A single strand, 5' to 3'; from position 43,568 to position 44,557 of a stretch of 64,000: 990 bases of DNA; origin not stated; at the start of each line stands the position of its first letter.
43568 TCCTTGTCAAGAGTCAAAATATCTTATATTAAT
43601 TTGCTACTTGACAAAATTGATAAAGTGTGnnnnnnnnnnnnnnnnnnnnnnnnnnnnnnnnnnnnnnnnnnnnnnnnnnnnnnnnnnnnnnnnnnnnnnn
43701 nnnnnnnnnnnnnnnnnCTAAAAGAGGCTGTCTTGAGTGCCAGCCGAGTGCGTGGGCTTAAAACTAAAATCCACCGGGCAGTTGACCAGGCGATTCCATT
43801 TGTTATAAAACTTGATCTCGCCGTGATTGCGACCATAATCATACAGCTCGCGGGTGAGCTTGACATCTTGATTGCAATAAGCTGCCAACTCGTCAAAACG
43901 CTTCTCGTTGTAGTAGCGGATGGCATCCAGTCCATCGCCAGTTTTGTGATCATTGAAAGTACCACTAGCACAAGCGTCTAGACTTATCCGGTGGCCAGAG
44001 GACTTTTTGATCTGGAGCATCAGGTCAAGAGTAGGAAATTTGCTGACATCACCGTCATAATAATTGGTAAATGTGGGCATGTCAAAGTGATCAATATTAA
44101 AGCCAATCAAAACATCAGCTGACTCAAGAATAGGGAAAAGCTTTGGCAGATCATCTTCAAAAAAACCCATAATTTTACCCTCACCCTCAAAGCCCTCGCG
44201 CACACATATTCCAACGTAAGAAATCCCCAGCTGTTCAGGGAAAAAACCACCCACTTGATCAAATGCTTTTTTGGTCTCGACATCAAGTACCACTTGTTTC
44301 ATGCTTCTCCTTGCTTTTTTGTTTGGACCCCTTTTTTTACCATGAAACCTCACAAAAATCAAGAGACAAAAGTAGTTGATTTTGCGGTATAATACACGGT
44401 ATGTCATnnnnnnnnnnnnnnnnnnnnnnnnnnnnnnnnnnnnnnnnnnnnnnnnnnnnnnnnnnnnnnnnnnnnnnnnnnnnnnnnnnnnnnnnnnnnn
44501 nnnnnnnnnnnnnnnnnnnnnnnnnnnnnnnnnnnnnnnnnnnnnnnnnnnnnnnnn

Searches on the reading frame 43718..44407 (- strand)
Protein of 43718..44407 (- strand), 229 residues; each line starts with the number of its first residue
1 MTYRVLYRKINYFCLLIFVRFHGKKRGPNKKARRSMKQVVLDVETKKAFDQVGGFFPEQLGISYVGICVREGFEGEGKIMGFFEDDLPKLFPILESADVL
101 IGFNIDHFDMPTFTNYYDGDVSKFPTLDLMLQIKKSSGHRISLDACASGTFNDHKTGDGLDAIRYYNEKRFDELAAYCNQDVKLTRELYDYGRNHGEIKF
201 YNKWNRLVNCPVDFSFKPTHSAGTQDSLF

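Call 21: find_homologous_proteins(query=window:43718-44407:-)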
Query window:43718-44407:- (229 aa): 657 proteins with E <= 0.001 among 737 candidates; the best 120 are listed.
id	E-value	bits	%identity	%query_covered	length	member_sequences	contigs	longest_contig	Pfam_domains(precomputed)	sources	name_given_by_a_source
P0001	5.0e-115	401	86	85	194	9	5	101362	PF13482.13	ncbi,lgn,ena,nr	ncbi:ribonuclease H-like domain-containing protein [bacterium]|nr:ribonuclease H-like domain-contain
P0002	9.9e-112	390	84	85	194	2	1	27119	PF13482.13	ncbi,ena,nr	ncbi:ribonuclease H-like domain-containing protein [bacterium]|nr:ribonuclease H-like domain-contain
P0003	1.5e-110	386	85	85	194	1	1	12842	PF13482.13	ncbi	-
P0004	6.9e-107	374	80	85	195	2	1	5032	PF13482.13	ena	-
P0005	7.9e-105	368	79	85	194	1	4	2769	PF13482.13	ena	-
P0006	4.0e-96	339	73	85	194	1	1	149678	PF13482.13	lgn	-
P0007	8.2e-96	338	74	85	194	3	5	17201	PF13482.13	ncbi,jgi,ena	-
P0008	1.4e-93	331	73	85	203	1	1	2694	PF13482.13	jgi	jgi:DEAD/DEAH box helicase domain-containing protein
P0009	1.4e-93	331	72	85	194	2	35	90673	PF13482.13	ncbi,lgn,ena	-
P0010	8.4e-92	325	71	85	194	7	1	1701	PF13482.13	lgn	-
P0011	8.7e-92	325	70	85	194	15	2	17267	PF13482.13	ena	-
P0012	2.5e-90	320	70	85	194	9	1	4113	PF13482.13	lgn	-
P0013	7.9e-90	319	71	85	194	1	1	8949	PF13482.13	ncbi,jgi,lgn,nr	ncbi:MAG: ribonuclease H-like domain-containing protein [Pseudomonadales bacterium]|jgi:DEAD/DEAH bo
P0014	4.0e-85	303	68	85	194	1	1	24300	PF13482.13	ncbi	-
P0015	7.1e-85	302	66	85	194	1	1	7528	PF13482.13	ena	-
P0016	1.7e-84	301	66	85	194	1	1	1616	PF13482.13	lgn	-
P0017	2.7e-84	300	69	85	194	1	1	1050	PF13482.13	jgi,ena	-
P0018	2.8e-84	300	65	85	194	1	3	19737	PF13482.13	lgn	-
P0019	6.6e-84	299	64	85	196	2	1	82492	PF13482.13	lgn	-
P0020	9.8e-84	299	66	85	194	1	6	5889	PF13482.13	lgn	-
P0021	1.4e-83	298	65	85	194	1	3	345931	PF13482.13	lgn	-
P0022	4.3e-83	297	66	85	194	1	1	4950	PF13482.13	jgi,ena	-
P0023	5.3e-83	296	65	85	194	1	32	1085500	PF13482.13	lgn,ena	-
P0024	7.2e-83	296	64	85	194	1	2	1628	PF13482.13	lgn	-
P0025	1.0e-82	295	64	85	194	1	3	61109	PF13482.13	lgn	-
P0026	1.2e-82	295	66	85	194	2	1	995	PF13482.13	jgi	-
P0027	2.3e-82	294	61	90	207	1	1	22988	PF13482.13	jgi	-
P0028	2.6e-82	294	63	85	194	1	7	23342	PF13482.13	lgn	-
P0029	2.8e-82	294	65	85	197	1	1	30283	PF13482.13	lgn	-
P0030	3.8e-82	293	67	85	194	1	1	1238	PF13482.13,PF10108.16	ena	-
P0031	4.1e-82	293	65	85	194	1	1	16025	PF13482.13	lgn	-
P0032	5.8e-82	293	64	85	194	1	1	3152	PF13482.13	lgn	-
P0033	5.9e-82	293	64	85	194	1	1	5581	PF13482.13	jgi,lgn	jgi:DEAD/DEAH box helicase domain-containing protein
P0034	6.9e-82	293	64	85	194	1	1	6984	PF13482.13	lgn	-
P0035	7.4e-82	292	65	85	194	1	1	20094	PF13482.13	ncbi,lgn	ncbi:MAG: ribonuclease H-like domain-containing protein [Patescibacteria group bacterium]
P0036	8.1e-82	292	65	85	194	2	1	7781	PF13482.13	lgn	-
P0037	1.0e-81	292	63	85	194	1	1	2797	PF13482.13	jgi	jgi:DEAD/DEAH box helicase domain-containing protein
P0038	1.1e-81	292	63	85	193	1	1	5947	PF13482.13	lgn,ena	-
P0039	1.1e-81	292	63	85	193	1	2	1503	PF13482.13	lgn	-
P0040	1.1e-81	292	62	85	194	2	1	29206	PF13482.13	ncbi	ncbi:MAG TPA: ribonuclease H-like domain-containing protein [Patescibacteria group bacterium]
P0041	1.2e-81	292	63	85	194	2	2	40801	PF13482.13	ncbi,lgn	-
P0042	1.6e-81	291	65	85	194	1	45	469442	PF13482.13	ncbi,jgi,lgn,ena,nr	ncbi:MAG: hypothetical protein COU63_01435 [Candidatus Pacebacteria bacterium CG10_big_fil_rev_8_21_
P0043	1.7e-81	291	65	85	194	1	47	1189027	PF13482.13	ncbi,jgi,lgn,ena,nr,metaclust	ncbi:MAG: hypothetical protein GW762_02230 [Candidatus Pacebacteria bacterium]|nr:hypothetical prote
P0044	1.7e-81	291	65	85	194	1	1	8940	PF13482.13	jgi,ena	-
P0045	1.9e-81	291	63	85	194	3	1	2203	PF13482.13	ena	-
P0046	1.9e-81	291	64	85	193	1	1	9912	PF13482.13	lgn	-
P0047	1.9e-81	291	64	85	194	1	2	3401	PF13482.13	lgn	-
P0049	2.4e-81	291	64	85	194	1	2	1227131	PF13482.13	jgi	jgi:DEAD/DEAH box helicase domain-containing protein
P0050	2.6e-81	291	64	85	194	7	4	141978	PF13482.13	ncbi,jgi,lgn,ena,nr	ncbi:MAG: hypothetical protein GW947_01960 [Candidatus Pacebacteria bacterium]|nr:hypothetical prote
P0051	2.9e-81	291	64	85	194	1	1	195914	PF13482.13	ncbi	-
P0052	3.4e-81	290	64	85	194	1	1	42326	PF13482.13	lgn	-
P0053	3.5e-81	290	64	85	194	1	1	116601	PF13482.13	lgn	-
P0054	3.8e-81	290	64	85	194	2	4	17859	PF13482.13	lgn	-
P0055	3.8e-81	290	64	85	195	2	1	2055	PF13482.13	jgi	jgi:DEAD/DEAH box helicase domain-containing protein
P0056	3.9e-81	290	63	85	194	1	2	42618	PF13482.13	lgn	-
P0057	4.3e-81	290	65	85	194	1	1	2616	PF13482.13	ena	-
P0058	4.8e-81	290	64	85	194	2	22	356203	PF13482.13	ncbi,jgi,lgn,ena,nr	ncbi:ribonuclease H-like domain-containing protein [Patescibacteria group bacterium]|nr:ribonuclease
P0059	5.0e-81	290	64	85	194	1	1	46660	PF13482.13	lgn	-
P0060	7.1e-81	289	64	85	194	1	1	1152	PF13482.13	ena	-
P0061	7.8e-81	289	63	85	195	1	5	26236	PF13482.13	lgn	-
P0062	8.2e-81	289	63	85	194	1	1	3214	PF13482.13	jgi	jgi:DEAD/DEAH box helicase domain-containing protein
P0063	8.9e-81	289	62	88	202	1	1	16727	PF13482.13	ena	-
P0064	9.1e-81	289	62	85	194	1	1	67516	PF13482.13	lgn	-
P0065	9.1e-81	289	62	88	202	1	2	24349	PF13482.13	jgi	-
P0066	9.4e-81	289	62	85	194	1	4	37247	PF13482.13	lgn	-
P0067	9.7e-81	289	63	85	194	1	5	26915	PF13482.13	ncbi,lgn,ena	-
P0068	1.1e-80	289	64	85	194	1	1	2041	PF13482.13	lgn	-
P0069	1.2e-80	288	63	84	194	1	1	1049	PF13482.13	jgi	jgi:DEAD/DEAH box helicase domain-containing protein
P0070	1.3e-80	288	64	85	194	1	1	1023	PF13482.13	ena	-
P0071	1.4e-80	288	63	85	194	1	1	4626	PF13482.13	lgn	-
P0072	1.4e-80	288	64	85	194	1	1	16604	PF13482.13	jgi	-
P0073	1.4e-80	288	62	85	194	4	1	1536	PF13482.13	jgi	-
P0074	1.6e-80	288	63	85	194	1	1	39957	PF13482.13,PF10108.16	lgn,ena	-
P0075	1.7e-80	288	63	85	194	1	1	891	PF13482.13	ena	-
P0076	1.8e-80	288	62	85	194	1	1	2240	PF13482.13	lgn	-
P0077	1.8e-80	288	65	85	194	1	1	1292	PF13482.13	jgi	jgi:DEAD/DEAH box helicase domain-containing protein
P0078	2.0e-80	288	64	85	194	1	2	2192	PF13482.13,PF10108.16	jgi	jgi:DEAD/DEAH box helicase domain-containing protein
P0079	2.1e-80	288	63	85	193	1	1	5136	PF13482.13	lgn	-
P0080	2.3e-80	288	64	84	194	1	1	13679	PF13482.13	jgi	jgi:DEAD/DEAH box helicase domain-containing protein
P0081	2.4e-80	287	64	85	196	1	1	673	PF13482.13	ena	-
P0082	2.7e-80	287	64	85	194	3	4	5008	PF13482.13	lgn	-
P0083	2.9e-80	287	63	85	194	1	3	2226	PF13482.13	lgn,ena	-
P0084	3.2e-80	287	63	85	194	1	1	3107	PF13482.13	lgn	-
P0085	3.3e-80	287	62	85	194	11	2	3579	PF13482.13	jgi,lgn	jgi:DEAD/DEAH box helicase domain-containing protein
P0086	3.4e-80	287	62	85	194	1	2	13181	PF13482.13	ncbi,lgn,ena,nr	ncbi:ribonuclease H-like domain-containing protein [Candidatus Woesebacteria bacterium]|nr:ribonucle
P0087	3.7e-80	287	64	85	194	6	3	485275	PF13482.13,PF10108.16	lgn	-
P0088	3.7e-80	287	63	85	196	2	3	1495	PF13482.13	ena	-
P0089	4.0e-80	287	63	85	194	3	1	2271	PF13482.13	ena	-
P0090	4.1e-80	287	64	85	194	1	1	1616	PF13482.13,PF10108.16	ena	-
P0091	4.1e-80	287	64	85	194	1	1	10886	PF13482.13,PF10108.16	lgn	-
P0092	4.2e-80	287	63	85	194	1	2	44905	PF13482.13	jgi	jgi:DEAD/DEAH box helicase domain-containing protein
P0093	4.4e-80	287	64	85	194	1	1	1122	PF13482.13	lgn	-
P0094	4.4e-80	287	64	85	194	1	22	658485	PF13482.13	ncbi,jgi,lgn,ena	-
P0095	4.6e-80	287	61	85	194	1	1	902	PF13482.13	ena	-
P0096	4.7e-80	287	61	85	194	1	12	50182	PF13482.13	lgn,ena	-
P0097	5.3e-80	286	63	85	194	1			PF13482.13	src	-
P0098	5.9e-80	286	64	85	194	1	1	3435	PF13482.13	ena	-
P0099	6.0e-80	286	64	85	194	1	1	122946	PF13482.13,PF10108.16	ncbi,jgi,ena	-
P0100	6.4e-80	286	63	85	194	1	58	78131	PF13482.13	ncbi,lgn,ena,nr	ncbi:MAG: hypothetical protein COZ34_02375 [Candidatus Pacebacteria bacterium CG_4_10_14_3_um_filter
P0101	6.4e-80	286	62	85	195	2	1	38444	PF13482.13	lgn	-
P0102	6.7e-80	286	64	84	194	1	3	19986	PF13482.13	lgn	-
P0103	6.7e-80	286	64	85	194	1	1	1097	PF13482.13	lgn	-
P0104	7.4e-80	286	64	85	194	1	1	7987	PF13482.13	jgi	jgi:DEAD/DEAH box helicase domain-containing protein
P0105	7.4e-80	286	63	85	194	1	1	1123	PF13482.13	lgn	-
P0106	7.9e-80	286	63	85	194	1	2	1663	PF13482.13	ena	-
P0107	7.9e-80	286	61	84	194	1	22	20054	PF13482.13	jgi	-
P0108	8.5e-80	286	62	85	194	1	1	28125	PF13482.13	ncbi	-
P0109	8.6e-80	286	61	85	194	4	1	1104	PF13482.13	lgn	-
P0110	8.6e-80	286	63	85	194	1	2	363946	PF13482.13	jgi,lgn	jgi:DEAD/DEAH box helicase domain-containing protein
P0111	8.8e-80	286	62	85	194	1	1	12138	PF13482.13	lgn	-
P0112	8.9e-80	286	62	85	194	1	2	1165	PF13482.13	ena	-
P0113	9.0e-80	286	63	85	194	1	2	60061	PF13482.13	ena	-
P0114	9.1e-80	286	61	85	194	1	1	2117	PF13482.13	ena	-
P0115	9.4e-80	286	62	85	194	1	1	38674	PF13482.13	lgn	-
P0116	1.1e-79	285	63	84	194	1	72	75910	PF13482.13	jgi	-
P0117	1.1e-79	285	61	84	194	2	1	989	PF13482.13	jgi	-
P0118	1.1e-79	285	63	85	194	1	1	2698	PF13482.13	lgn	-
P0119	1.2e-79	285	62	85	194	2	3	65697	PF13482.13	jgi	jgi:DEAD/DEAH box helicase domain-containing protein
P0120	1.3e-79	285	63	85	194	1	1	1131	PF13482.13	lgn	-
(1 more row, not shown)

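Call 22: find_encoding_contigs(protein=P0001, flank=10000, max_places=4)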
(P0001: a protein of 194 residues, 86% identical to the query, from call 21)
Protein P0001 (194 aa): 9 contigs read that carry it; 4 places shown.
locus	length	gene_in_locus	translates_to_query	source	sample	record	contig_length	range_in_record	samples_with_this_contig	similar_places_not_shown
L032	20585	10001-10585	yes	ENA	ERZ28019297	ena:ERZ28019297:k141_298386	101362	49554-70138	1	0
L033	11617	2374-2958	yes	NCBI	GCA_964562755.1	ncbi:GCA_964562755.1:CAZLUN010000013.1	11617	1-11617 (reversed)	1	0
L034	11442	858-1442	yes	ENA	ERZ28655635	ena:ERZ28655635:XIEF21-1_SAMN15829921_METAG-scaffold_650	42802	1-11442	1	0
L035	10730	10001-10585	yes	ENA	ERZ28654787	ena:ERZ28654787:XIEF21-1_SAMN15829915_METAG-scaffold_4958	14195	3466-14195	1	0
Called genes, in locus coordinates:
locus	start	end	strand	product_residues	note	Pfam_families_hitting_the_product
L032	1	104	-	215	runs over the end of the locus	PF03167:UDG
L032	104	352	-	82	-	PF04014:MazE_antitoxin, PF15937:PrlF_antitoxin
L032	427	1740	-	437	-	PF02446:Glyco_hydro_77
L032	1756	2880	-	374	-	PF03462:PCRF, PF00472:RF-1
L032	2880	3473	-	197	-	-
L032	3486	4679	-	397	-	PF11258:DUF3048, PF17479:DUF3048_C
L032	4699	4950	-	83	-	-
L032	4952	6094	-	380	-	PF02163:Peptidase_M50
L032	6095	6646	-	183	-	PF01765:RRF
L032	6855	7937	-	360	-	PF09603:Fib_succ_major (faint)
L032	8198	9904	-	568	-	PF03023:MurJ, PF13440:Polysacc_synt_3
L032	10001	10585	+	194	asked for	PF13482:RNase_H_2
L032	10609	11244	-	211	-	PF06445:GyrI-like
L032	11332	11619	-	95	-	-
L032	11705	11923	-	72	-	-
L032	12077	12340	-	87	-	-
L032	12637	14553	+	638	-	PF00012:HSP70, PF06723:MreB_Mbl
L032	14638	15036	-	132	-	-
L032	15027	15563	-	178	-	PF01195:Pept_tRNA_hydro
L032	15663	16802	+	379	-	-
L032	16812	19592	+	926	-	PF13620:CarboxypepD_reg (faint), PF13715:CarbopepD_reg_2 (faint)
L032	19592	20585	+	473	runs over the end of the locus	PF13620:CarboxypepD_reg (weak), PF13715:CarbopepD_reg_2 (faint), PF17210:SdrD_B (faint), PF17802:SpaA (faint), PF22904:NOMO1-like_2nd (faint), PF08308:PEGA (faint), PF13620:CarboxypepD_reg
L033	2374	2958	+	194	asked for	PF13482:RNase_H_2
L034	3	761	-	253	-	?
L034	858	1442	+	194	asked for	PF13482:RNase_H_2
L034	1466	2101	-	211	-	PF06445:GyrI-like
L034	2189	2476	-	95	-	-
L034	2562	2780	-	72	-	-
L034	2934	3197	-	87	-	-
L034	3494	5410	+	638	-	PF00012:HSP70, PF06723:MreB_Mbl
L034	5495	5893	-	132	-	-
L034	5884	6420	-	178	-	PF01195:Pept_tRNA_hydro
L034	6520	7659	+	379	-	-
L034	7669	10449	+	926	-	PF13715:CarbopepD_reg_2 (faint), PF13620:CarboxypepD_reg (weak)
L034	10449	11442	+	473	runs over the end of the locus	PF13620:CarboxypepD_reg (weak), PF13715:CarbopepD_reg_2 (faint), PF17210:SdrD_B (faint), PF17802:SpaA (faint), PF22904:NOMO1-like_2nd (faint), PF08308:PEGA (faint), PF13620:CarboxypepD_reg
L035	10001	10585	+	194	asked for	PF13482:RNase_H_2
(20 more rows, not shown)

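Call 23: find_encoding_contigs(protein=P0002, flank=10000, max_places=3)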
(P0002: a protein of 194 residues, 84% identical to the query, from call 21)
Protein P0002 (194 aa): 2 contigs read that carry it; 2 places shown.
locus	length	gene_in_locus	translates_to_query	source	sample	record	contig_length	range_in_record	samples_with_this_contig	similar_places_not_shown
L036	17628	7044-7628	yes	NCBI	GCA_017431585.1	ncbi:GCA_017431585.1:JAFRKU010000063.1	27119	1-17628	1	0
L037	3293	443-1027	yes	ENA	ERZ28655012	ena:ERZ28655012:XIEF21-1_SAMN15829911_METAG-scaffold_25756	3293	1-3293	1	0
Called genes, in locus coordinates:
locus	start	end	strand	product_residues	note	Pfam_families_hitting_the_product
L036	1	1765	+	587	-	?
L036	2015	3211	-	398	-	PF11258:DUF3048, PF17479:DUF3048_C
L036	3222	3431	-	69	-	-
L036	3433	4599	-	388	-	PF02163:Peptidase_M50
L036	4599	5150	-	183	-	PF01765:RRF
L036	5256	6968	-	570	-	PF01554:MatE (faint), PF03023:MurJ, PF13440:Polysacc_synt_3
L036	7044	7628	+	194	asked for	PF13482:RNase_H_2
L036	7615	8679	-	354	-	PF03816:LytR_cpsA_psr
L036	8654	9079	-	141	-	PF02130:YbeY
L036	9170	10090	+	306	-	PF01565:FAD_binding_4, PF02873:MurB_C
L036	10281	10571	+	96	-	-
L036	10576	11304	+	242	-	PF00119:ATP-synt_A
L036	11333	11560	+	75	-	PF00137:ATP-synt_C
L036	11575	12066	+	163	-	PF00430:ATP-synt_B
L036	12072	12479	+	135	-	PF00213:OSCP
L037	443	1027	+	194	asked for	PF13482:RNase_H_2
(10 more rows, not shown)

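Call 24: find_encoding_contigs(protein=P0003, flank=10000, max_places=3)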
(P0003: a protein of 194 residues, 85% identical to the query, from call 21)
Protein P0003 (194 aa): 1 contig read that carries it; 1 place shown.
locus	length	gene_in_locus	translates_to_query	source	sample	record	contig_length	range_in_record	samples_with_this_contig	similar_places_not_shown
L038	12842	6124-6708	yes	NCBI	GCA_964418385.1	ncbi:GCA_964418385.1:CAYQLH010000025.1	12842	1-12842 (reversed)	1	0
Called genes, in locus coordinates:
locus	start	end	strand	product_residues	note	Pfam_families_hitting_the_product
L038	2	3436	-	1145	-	?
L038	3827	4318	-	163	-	PF00583:Acetyltransf_1 (weak), PF13527:Acetyltransf_9, PF13508:Acetyltransf_7 (weak)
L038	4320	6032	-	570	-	PF03023:MurJ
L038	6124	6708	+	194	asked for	PF13482:RNase_H_2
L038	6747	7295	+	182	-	-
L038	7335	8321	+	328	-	PF02618:YceG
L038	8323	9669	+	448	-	-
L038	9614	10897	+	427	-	PF01541:GIY-YIG, PF27096:UvrC_M, PF08459:UvrC_RNaseH_dom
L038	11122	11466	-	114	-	-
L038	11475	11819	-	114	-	PF18895:T4SS_pilin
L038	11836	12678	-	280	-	PF18895:T4SS_pilin (weak)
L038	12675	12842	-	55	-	?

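Call 73: search_protein_families(library=padloc, proteins=[window:43718-44302:-], max_evalue=0.01)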
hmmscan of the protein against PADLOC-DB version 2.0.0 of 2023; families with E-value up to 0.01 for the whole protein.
window:43718-44302:- (194 aa): 0 families
